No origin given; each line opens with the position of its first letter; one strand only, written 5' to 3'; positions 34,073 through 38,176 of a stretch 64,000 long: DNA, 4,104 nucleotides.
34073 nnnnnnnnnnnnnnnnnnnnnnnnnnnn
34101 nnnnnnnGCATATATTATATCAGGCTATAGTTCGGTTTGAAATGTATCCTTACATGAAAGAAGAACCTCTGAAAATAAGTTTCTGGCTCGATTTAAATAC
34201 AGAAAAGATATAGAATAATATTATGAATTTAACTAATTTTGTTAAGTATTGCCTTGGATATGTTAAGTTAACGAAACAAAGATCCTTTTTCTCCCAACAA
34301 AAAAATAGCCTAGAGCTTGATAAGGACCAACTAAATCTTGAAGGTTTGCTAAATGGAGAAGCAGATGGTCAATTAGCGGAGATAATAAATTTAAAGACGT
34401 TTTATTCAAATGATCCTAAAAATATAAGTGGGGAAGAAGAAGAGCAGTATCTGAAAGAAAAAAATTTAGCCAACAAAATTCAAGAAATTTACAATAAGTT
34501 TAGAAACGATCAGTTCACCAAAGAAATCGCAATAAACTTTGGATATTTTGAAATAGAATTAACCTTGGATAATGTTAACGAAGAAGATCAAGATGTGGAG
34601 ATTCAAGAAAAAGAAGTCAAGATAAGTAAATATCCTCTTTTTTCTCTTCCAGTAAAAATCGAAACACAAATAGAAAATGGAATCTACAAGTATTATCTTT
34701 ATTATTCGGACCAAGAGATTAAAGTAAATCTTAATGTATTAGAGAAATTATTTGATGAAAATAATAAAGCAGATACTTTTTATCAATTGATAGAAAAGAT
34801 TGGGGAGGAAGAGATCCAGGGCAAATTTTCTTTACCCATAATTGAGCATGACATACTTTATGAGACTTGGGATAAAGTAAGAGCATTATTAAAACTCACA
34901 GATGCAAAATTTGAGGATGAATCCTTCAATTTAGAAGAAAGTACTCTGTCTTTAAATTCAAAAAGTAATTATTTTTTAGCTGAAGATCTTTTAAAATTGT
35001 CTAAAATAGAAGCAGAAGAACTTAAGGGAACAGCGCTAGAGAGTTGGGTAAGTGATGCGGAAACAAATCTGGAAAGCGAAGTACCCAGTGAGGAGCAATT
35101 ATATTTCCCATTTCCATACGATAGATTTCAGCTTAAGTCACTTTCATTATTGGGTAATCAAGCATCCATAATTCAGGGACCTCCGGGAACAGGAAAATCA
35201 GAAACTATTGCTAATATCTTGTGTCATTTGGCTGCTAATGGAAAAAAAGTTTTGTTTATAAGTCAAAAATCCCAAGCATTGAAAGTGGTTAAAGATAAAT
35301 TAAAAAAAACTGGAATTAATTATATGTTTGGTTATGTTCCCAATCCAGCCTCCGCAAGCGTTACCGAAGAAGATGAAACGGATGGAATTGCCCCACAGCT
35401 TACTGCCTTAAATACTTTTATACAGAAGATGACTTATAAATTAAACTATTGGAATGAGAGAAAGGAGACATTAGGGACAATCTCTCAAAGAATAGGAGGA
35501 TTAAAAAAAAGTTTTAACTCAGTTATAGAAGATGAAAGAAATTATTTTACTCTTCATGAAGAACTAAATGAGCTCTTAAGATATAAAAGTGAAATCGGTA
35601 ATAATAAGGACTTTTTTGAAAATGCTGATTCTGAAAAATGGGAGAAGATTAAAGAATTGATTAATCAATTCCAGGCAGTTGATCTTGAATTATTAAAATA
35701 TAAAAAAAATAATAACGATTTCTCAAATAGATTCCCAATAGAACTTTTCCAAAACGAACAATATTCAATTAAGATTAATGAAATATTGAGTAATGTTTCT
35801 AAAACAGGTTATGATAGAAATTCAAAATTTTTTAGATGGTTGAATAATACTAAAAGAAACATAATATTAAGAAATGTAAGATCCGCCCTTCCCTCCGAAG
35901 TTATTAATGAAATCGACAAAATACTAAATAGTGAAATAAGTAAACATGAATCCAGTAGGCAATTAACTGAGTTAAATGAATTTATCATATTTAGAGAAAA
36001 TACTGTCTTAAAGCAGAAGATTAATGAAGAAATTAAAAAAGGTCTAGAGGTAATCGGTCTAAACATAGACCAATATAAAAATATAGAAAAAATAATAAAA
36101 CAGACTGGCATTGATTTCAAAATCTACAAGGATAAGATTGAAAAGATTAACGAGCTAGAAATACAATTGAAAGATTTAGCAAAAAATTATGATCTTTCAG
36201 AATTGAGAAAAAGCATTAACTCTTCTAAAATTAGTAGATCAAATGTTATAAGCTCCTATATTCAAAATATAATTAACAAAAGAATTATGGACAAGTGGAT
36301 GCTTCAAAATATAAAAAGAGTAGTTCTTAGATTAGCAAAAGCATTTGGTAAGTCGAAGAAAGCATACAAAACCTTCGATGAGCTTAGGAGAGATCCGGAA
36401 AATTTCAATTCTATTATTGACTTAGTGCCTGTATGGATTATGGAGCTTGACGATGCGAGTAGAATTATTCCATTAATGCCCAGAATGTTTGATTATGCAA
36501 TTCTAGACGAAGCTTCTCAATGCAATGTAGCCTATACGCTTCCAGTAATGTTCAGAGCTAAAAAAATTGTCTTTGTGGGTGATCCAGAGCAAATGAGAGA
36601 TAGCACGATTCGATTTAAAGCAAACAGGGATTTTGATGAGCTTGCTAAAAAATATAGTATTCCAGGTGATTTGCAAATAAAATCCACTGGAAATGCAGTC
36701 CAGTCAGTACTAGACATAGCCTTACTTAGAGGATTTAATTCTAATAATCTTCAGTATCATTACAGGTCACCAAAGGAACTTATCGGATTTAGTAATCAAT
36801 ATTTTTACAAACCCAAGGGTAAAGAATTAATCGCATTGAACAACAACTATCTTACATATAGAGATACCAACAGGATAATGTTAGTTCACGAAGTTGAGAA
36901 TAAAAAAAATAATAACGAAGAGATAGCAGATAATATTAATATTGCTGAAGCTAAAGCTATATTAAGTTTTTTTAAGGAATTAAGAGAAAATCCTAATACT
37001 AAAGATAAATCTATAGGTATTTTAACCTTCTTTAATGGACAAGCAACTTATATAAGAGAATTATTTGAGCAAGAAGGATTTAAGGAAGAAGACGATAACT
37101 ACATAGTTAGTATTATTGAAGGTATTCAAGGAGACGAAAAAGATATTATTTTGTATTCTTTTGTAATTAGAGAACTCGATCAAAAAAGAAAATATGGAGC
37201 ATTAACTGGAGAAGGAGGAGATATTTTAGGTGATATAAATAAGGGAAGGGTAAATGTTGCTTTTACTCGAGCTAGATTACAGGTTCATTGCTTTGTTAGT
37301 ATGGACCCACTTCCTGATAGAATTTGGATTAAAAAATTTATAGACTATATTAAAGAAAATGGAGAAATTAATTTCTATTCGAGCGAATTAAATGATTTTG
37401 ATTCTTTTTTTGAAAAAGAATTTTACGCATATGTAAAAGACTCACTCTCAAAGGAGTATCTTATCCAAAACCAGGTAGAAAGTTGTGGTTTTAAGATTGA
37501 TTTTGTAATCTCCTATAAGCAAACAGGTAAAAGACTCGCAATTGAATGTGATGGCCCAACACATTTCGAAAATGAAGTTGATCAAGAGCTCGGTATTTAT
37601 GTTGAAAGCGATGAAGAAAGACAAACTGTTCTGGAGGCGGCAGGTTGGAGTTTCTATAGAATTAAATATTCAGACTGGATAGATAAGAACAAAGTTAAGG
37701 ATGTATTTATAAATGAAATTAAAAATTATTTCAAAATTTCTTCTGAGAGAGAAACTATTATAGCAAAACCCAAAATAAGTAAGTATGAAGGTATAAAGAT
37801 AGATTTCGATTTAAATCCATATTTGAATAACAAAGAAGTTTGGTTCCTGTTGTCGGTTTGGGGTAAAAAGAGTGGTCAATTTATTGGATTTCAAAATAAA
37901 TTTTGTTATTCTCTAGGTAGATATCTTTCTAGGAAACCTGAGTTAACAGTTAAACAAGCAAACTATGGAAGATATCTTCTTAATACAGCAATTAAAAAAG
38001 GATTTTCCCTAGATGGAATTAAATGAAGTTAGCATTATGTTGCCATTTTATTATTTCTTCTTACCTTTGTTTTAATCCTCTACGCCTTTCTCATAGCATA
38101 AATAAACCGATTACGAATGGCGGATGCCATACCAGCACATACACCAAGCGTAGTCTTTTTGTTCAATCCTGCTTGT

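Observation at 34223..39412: Large DUF4011-SF1 helicase-DUF559 nuclease gene with Zn-ribbon and membrane-protein neighbours on the 3' side of a tRNA: candidate defence or integrated module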

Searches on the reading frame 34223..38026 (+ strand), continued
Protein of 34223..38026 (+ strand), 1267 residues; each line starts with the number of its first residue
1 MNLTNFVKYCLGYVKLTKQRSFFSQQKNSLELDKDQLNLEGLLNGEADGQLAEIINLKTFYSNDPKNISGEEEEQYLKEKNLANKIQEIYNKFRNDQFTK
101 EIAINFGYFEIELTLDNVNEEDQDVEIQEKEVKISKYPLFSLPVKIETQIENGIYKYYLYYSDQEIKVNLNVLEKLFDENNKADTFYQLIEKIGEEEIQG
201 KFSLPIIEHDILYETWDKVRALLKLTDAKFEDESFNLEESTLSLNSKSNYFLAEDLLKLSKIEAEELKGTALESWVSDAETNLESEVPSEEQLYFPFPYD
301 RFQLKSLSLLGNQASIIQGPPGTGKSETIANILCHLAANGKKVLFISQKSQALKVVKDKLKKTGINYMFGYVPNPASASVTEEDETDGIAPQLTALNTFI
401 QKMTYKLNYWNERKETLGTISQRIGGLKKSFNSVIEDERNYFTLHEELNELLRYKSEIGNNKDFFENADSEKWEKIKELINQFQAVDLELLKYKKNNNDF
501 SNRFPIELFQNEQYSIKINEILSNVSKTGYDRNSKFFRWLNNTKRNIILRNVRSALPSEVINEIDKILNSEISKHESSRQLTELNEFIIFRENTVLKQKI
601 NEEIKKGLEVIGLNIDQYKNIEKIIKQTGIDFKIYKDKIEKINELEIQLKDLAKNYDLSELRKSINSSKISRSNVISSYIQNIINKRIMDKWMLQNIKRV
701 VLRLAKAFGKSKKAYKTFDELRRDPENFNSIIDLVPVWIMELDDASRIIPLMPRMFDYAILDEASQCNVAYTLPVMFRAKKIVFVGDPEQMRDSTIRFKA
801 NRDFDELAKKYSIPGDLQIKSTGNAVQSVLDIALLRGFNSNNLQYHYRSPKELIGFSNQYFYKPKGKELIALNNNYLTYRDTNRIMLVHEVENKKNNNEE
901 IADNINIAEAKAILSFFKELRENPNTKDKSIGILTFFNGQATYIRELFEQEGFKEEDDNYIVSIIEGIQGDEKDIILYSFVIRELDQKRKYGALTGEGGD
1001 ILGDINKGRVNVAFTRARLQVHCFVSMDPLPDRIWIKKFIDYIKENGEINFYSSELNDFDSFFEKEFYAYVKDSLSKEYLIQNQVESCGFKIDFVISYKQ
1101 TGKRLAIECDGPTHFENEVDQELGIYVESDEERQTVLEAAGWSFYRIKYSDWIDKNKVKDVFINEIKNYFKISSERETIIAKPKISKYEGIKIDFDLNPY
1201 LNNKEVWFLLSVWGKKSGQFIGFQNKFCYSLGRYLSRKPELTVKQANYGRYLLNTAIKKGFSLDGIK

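Call 88: search_protein_families(library=padloc, proteins=[L001:13840-14514:+, L001:14531-15496:-], max_evalue=0.00001)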
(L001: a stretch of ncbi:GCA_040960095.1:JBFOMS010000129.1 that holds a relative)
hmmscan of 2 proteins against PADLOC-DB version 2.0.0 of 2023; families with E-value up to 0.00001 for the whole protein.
L001:13840-14514:+ (224 aa): 3 families
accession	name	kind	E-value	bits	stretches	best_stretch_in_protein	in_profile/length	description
PDLC01250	Cas4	-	3.9e-08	31.7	1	82-210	57-165/168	"CAS-I,CAS-II,CAS-III,CAS-IV,CAS-V,CAS-VI; acquisition_associated"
PDLC00944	Cas4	-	2.1e-07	29.3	1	53-210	33-174/177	Cas4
PDLC00943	Cas4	-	6.2e-07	27.5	0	85-210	66-176/180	CRISPR-associated protein Cas4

L001:14531-15496:- (321 aa): 1 family
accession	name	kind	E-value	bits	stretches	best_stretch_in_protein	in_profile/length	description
PDLC03958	SngA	-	2.9e-15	54.9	1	41-296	32-235/528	-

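Call 101: search_dna_similar(query=window:34223-38026:+, collection=phages, mode=protein, max_rows=8)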
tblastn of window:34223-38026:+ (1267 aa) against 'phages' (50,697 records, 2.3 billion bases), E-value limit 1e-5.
Records with a match: 1; places in all: 1; records where one place covers at least 80% of the query: 0.
Best place of each record, by identity: <60% 1.
By first word of the organism name: Bacteriophage 1.
By host as written in the record: - 1.
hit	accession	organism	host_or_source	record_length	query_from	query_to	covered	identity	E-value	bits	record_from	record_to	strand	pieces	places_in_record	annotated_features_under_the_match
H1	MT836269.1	Bacteriophage sp.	human fecal samples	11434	289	1155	39%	27.6%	9e-18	158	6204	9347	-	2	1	record has no annotation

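Call 102: search_dna_similar(query=window:34223-38026:+, collection=plasmids, mode=protein, max_rows=10)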
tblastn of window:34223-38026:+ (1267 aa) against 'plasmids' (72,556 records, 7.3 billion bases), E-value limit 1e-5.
Records with a match: 520; places in all: 807; records where one place covers at least 80% of the query: 0.
Best place of each record, by identity: <60% 520.
By first word of the organism name: Klebsiella 242; Ralstonia 108; Acinetobacter 38; Rhizobium 22; Raoultella 10; Paracoccus 6; Mesorhizobium 6; Streptomyces 5; Variovorax 5; Vibrio 5; and 50 more.
By predicted mobility (MOB-suite, as given by PLSDB): conjugative 218; non-mobilizable 155; mobilizable 147.
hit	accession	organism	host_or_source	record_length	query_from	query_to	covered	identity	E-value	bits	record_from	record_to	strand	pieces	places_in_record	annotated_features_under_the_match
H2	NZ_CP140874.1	Rhizobium beringeri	Trifolium pratense,whole organism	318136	71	1178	59%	26.8%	2e-28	208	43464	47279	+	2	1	DUF3320 domain-containing protein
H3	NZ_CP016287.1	Rhizobium leguminosarum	Vavilovia formosa,cell culture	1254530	71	1178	59%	26.8%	1e-27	206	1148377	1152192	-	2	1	record has no annotation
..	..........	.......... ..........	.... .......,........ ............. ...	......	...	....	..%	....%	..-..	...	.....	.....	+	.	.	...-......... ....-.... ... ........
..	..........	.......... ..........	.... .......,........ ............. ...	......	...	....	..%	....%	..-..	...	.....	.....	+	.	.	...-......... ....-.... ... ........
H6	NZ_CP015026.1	Klebsiella pneumoniae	-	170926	138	1152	61%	25.7%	7e-20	181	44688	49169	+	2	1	hhe: DUF4011 domain-containing anti-phage protein Hhe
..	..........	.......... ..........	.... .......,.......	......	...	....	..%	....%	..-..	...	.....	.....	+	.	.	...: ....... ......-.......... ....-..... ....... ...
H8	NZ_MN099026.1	Klebsiella pneumoniae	-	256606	138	1152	61%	25.7%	7e-20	181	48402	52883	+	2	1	hhe: DUF4011 domain-containing anti-phage protein Hhe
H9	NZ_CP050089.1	Rhizobium leguminosarum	Trifolium pratense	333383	71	1178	59%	26.5%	1e-27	204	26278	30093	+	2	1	DUF3320 domain-containing protein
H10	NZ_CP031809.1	Klebsiella pneumoniae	Homo sapiens,urine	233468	138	1152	61%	24.8%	7e-16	169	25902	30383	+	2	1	DUF4011 domain-containing anti-phage protein Hhe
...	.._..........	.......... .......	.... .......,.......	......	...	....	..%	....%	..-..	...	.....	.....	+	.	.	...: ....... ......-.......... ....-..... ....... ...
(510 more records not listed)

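Call 103: get_annotated_region(hit=H6, flank=3000)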
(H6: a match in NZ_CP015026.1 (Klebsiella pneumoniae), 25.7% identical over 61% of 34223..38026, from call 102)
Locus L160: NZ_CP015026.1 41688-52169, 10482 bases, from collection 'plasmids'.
description: Klebsiella pneumoniae strain Kpn223 plasmid pKPN-065, complete sequence
organism: Klebsiella pneumoniae (NCBI taxid 573)
taxonomy: Bacteria; Pseudomonadota; Gammaproteobacteria; Enterobacterales; Enterobacteriaceae; Klebsiella; Klebsiella pneumoniae
host: -; source: -; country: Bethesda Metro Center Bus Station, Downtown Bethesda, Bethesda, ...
typing (MOB-suite, as given by PLSDB): non-mobilizable; replicon IncFIB,IncHI1B
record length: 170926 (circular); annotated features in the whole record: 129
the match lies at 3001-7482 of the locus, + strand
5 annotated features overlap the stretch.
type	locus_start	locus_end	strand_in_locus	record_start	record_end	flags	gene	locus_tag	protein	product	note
CDS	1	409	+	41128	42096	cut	-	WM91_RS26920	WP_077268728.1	IS5-like element IS903B family transposase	GO:0006313 - DNA transposition [Evidence IEA]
CDS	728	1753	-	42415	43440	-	-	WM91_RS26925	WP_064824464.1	IS110 family transposase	-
CDS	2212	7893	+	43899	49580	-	hhe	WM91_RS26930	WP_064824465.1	DUF4011 domain-containing anti-phage protein Hhe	GO:0051607 - defense response to virus [Evidence IEA]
CDS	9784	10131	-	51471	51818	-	tnpB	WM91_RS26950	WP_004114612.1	IS66 family insertion sequence element accessory protein TnpB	-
CDS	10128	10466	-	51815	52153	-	-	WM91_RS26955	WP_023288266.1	transposase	GO:0006313 - DNA transposition [Evidence IEA]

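Call 104: get_annotated_region(hit=H2, flank=3000)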
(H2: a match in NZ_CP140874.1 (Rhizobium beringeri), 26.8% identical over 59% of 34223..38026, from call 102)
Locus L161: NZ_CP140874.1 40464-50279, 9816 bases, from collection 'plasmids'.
description: Rhizobium beringeri strain TP13 plasmid pRlX1, complete sequence
organism: Rhizobium beringeri (NCBI taxid 3019934)
taxonomy: Bacteria; Pseudomonadota; Alphaproteobacteria; Hyphomicrobiales; Rhizobiaceae; Rhizobium; Rhizobium beringeri
host: -; source: Trifolium pratense,whole organism; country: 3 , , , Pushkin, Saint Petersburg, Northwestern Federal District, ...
typing (MOB-suite, as given by PLSDB): conjugative; replicon rep_cluster_471; relaxase MOBQ,MOBQ; mating-pair formation MPF_T
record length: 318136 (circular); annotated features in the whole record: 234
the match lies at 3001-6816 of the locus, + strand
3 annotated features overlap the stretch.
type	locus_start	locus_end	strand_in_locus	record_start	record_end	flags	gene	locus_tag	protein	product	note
CDS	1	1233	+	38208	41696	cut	-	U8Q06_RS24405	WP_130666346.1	YhaN family protein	-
CDS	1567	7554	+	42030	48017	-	-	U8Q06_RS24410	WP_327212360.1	DUF3320 domain-containing protein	-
CDS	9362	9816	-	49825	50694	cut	-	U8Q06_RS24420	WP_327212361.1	SDR family NAD(P)-dependent oxidoreductase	-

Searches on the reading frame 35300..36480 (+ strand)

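Call 36: search_protein_families(library=pfam, proteins=[window:35300-36480:+], max_evalue=10)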
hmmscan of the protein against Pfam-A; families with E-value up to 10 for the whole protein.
window:35300-36480:+ (393 aa): 7 families
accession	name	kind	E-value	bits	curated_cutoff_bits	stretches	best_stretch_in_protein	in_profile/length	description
PF00578.27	AhpC-TSA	-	0.0043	17.4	26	1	238-284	49-95/124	AhpC/TSA family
PF09496.15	CENP-O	-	0.026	15.1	23.9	1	12-69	70-121/197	Cenp-O kinetochore centromere component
PF04185.19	Phosphoesterase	-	0.038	13.6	23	1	255-326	163-235/356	Phosphoesterase family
PF13426.13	PAS_9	-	0.12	13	27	1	99-157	32-91/103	PAS domain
PF12687.12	DUF3801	-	0.17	12.3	24.1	1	246-288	33-75/131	Protein of unknown function (DUF3801)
PF03786.19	UxuA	-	3.2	6.9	23.7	1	177-276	4-104/352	D-mannonate dehydratase (UxuA)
PF02787.25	CPSase_L_D3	-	7.1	7.1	26.6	1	260-303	22-64/80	Carbamoyl-phosphate synthetase large chain, oligomerisation domain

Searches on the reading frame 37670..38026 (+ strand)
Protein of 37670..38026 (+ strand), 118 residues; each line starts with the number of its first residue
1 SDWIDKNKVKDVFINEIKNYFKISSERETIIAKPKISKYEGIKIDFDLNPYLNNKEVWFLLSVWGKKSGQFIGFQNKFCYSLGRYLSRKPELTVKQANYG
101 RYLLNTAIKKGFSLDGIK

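Call 36: search_protein_families(library=pfam, proteins=[window:37670-38026:+], max_evalue=10)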
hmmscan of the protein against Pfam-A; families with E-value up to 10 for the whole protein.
window:37670-38026:+ (118 aa): 1 family
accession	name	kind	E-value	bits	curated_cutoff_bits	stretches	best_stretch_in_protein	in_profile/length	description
PF01407.22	Gemini_AL3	-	0.051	13.9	24.1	1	10-87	15-93/119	Geminivirus AL3 protein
